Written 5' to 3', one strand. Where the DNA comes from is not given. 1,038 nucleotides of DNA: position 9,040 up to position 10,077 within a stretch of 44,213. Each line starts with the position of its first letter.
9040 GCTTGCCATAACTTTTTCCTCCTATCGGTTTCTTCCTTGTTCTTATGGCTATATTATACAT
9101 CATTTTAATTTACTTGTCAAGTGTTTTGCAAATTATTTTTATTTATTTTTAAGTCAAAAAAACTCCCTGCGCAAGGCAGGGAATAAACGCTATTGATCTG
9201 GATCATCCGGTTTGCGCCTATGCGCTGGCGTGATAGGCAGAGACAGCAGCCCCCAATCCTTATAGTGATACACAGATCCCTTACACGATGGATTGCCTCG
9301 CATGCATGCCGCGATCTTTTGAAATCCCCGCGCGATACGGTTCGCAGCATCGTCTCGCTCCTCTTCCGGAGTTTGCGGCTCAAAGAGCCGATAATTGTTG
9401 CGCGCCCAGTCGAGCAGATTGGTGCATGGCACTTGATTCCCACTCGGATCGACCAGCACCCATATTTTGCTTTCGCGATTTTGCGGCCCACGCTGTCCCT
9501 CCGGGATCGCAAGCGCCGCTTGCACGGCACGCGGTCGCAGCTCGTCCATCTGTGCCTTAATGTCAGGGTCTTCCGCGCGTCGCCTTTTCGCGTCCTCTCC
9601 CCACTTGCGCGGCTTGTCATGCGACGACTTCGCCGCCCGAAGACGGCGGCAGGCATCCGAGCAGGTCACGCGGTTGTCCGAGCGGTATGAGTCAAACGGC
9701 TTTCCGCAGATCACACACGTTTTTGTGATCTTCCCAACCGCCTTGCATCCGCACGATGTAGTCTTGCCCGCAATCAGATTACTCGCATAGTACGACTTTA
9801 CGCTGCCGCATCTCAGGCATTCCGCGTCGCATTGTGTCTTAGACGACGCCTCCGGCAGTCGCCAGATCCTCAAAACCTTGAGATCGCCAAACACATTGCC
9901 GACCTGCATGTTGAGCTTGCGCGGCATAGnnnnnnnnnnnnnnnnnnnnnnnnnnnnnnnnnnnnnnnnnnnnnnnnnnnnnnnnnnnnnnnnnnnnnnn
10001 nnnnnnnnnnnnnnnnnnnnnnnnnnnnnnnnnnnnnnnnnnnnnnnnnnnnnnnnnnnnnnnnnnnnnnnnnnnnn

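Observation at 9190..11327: acr/aca-like operon: strong promoter, two small orphan proteins, an HTH-fusion protein and a zinc-ribbon protein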

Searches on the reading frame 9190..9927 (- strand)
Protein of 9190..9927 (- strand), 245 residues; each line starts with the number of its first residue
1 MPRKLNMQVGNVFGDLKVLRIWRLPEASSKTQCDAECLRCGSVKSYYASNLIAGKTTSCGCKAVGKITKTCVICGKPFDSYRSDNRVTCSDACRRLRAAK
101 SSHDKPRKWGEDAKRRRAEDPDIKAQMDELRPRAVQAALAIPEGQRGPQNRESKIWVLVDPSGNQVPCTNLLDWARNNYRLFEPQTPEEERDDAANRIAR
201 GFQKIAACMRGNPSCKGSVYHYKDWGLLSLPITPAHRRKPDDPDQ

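Call 6: search_protein_families(library=pfam, proteins=[window:9190-9927:-], max_evalue=0.1)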
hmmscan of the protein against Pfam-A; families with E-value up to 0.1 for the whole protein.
window:9190-9927:- (245 aa): 2 families
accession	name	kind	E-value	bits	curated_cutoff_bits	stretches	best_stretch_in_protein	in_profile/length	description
PF09889.16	DUF2116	-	0.07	13.5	26.8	0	70-95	5-26/59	Probable treble clef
PF00253.27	Ribosomal_S14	-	0.081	13.1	27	0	23-47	4-28/54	Ribosomal protein S14p/S29e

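Call 7: search_protein_families(library=phrogs, proteins=[window:9190-9927:-], max_evalue=0.1)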
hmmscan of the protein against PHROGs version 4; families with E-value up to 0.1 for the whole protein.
window:9190-9927:- (245 aa): 7 families
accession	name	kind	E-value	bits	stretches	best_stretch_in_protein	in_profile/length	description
phrog_1271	-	DNA, RNA and nucleotide metabolism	5.8e-07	30.2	1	34-117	177-262/361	HNH endonuclease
phrog_374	-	DNA, RNA and nucleotide metabolism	3.5e-05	23.8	1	9-64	198-252/617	HNH endonuclease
phrog_6975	-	unknown function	0.0005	21.3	1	65-108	10-51/149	-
phrog_3794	-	unknown function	0.00091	19.8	1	66-100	6-39/50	-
phrog_2862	-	unknown function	0.0056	17.9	1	68-121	2-54/118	-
phrog_12986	-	unknown function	0.022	15.9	1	68-134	6-71/130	-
phrog_2308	-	unknown function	0.031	15.4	1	67-94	99-126/138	-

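Call 8: search_protein_families(library=padloc, proteins=[window:9190-9927:-], max_evalue=0.1)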
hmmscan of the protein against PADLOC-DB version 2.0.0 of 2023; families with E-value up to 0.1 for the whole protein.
window:9190-9927:- (245 aa): 0 families

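Call 9: search_protein_families(library=ncbifam, proteins=[window:9190-9927:-], max_evalue=0.1)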
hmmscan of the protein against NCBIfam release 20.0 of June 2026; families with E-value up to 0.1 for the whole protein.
window:9190-9927:- (245 aa): 0 families

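Call 16: search_solved_structures(query=window:9190-9927:-, max_evalue=10)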
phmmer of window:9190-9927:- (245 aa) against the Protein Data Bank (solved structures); distinct sequences matched with E-value up to 10: 1.
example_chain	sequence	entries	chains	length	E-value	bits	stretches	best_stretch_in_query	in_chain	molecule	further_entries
9kja_A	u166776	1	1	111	9.9e-06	28.4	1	128-185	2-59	HNH endonuclease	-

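Call 18: search_solved_structures(query=window:9190-9927:-, max_evalue=10, show_alignments=1)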
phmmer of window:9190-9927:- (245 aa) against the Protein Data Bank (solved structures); distinct sequences matched with E-value up to 10: 1.
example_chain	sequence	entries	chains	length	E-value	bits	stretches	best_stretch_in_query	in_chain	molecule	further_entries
9kja_A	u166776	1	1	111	9.9e-06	28.4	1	128-185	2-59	HNH endonuclease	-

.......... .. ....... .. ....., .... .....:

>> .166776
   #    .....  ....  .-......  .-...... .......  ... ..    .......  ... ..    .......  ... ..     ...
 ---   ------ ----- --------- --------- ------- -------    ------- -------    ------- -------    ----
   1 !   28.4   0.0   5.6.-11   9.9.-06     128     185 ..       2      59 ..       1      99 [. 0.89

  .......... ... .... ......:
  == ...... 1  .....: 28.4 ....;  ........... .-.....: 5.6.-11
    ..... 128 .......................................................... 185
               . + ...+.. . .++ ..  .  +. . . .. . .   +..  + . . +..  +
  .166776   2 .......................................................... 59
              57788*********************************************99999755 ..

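Call 31: search_protein_representatives(protein=window:9190-9927:-)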
Query: 245 residues. Proteins with E-value up to 0.001 (for the whole library): 404; up to 1e-10: 93; up to 1e-30: 14. The best 150 are listed.
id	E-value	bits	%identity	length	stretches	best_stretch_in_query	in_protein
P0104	1.6e-144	496.3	87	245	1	1-245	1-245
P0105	6.4e-45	170.0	53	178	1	67-231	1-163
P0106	1.8e-42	162.0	42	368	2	67-241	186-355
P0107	4.3e-39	150.9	44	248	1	10-231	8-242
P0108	1.4e-38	149.2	91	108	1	1-76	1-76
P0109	2.6e-36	141.8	53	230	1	66-232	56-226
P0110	2.7e-36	141.7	52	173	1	67-231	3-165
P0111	4.0e-36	141.1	51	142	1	68-198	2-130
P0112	4.9e-35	137.6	46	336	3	112-234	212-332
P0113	2.2e-34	135.4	41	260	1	10-230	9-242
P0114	2.2e-32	128.9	48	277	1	69-232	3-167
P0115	4.3e-32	127.9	45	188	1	66-233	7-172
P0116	8.5e-32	127.0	43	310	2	67-232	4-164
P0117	9.3e-32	126.9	43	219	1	68-231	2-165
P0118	1.8e-30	122.6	55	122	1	118-233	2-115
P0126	8.8e-25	104.0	43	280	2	68-228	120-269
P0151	7.3e-18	81.3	35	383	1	35-228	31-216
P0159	8.3e-17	77.9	38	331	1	102-226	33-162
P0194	2.1e-11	60.2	34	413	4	147-228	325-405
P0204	5.7e-10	55.5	36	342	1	70-232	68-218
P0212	1.4e-09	54.2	31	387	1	9-178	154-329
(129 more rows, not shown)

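Call 33: search_protein_families(library=pfam, proteins=[P0106, P0112, P0116, P0114, P0126, P0151, P0159, P0194, P0204, P0212], max_evalue=0.01)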
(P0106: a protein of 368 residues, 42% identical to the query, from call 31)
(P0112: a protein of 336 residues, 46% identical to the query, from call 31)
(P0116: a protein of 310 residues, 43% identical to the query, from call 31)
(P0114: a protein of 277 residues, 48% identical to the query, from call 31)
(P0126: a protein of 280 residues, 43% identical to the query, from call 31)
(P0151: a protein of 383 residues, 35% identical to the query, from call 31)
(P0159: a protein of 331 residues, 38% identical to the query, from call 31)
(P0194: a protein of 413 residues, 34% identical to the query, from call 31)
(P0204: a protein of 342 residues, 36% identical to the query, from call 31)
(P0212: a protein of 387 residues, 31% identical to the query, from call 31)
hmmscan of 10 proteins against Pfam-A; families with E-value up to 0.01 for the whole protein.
P0106 (368 aa): 0 families

P0112 (336 aa): 1 family
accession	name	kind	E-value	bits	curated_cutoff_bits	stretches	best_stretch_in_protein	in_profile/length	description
PF05207.18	Zn_ribbon_CSL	-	0.0065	16.6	29.2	0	26-49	12-35/55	CSL zinc finger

P0116 (310 aa): 0 families

P0114 (277 aa): 3 families
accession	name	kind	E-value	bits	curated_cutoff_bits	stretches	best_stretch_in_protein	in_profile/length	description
PF13384.12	HTH_23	-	5.6e-06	26.5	24.6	1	221-243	12-34/50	Homeodomain-like domain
PF08281.18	Sigma70_r4_2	-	0.0024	17.9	25.7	0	226-246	26-46/54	Sigma-70, region 4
PF04545.22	Sigma70_r4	-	0.0037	17.2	24.1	1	224-243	18-37/50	Sigma-70, region 4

P0126 (280 aa): 1 family
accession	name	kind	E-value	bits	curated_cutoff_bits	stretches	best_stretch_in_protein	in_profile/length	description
PF18912.6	DZR_2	-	0.00045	20.4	27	0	4-28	9-31/56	Double zinc ribbon domain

P0151 (383 aa): 1 family
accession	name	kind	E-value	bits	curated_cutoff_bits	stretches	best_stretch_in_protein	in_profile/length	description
PF13384.12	HTH_23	-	0.0031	17.7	24.6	0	328-353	12-39/50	Homeodomain-like domain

P0159 (331 aa): 3 families
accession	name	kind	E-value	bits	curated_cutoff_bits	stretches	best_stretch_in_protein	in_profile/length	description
PF13384.12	HTH_23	-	1.2e-07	31.8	24.6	0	235-263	9-37/50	Homeodomain-like domain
PF13518.12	HTH_28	-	6.3e-06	26.6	25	0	235-260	4-29/52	Helix-turn-helix domain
PF02796.21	HTH_7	-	0.0044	17.6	23.8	0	233-256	11-34/45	Helix-turn-helix domain of resolvase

P0194 (413 aa): 0 families

P0204 (342 aa): 5 families
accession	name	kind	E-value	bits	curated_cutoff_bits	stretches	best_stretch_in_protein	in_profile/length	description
PF01381.28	HTH_3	-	7.3e-13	48.8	23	1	5-56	1-51/55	Helix-turn-helix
PF13560.12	HTH_31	-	4.1e-09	37.1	27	1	4-40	5-42/64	Helix-turn-helix domain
PF12844.13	HTH_19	-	4.5e-06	26.9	30.2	1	4-43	3-42/64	Helix-turn-helix domain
PF04545.22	Sigma70_r4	-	0.0025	17.7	24.1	1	8-31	15-38/50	Sigma-70, region 4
PF13412.12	HTH_24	-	0.0029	17.6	21.9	1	5-29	9-33/48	Winged helix-turn-helix DNA-binding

P0212 (387 aa): 0 families

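Call 60: search_dna_similar(query=window:9190-9927:-, collection=phages, mode=protein, max_rows=40, max_evalue=0.001)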
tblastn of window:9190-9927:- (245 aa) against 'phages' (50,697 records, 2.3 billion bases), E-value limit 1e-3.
Records with a match: 1; places in all: 1; records where one place covers at least 80% of the query: 0.
Best place of each record, by identity: <60% 1.
By first word of the organism name: Bacteriophage 1.
By host as written in the record: - 1.
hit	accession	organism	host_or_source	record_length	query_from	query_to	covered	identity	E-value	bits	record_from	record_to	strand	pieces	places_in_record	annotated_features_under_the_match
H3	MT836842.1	Bacteriophage sp.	human fecal samples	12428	64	228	67%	32.8%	3e-10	66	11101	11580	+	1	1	record has no annotation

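Call 89: search_solved_structures(query=A3, max_evalue=1, show_alignments=3)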
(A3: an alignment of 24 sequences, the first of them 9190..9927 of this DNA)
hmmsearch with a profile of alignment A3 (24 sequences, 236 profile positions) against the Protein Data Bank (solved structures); distinct sequences matched with E-value up to 1: 4.
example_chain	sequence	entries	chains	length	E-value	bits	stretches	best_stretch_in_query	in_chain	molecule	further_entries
9kja_A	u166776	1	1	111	9e-18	68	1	123-231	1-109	HNH endonuclease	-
1wff_A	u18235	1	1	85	0.27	14.1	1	59-107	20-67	RIKEN cDNA 2810002D23 protein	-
6sw9_W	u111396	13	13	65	0.56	13.1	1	27-57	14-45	30S ribosomal protein S27e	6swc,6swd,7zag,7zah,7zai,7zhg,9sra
9fhl_W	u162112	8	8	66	0.88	12.4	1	25-57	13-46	Small ribosomal subunit protein eS27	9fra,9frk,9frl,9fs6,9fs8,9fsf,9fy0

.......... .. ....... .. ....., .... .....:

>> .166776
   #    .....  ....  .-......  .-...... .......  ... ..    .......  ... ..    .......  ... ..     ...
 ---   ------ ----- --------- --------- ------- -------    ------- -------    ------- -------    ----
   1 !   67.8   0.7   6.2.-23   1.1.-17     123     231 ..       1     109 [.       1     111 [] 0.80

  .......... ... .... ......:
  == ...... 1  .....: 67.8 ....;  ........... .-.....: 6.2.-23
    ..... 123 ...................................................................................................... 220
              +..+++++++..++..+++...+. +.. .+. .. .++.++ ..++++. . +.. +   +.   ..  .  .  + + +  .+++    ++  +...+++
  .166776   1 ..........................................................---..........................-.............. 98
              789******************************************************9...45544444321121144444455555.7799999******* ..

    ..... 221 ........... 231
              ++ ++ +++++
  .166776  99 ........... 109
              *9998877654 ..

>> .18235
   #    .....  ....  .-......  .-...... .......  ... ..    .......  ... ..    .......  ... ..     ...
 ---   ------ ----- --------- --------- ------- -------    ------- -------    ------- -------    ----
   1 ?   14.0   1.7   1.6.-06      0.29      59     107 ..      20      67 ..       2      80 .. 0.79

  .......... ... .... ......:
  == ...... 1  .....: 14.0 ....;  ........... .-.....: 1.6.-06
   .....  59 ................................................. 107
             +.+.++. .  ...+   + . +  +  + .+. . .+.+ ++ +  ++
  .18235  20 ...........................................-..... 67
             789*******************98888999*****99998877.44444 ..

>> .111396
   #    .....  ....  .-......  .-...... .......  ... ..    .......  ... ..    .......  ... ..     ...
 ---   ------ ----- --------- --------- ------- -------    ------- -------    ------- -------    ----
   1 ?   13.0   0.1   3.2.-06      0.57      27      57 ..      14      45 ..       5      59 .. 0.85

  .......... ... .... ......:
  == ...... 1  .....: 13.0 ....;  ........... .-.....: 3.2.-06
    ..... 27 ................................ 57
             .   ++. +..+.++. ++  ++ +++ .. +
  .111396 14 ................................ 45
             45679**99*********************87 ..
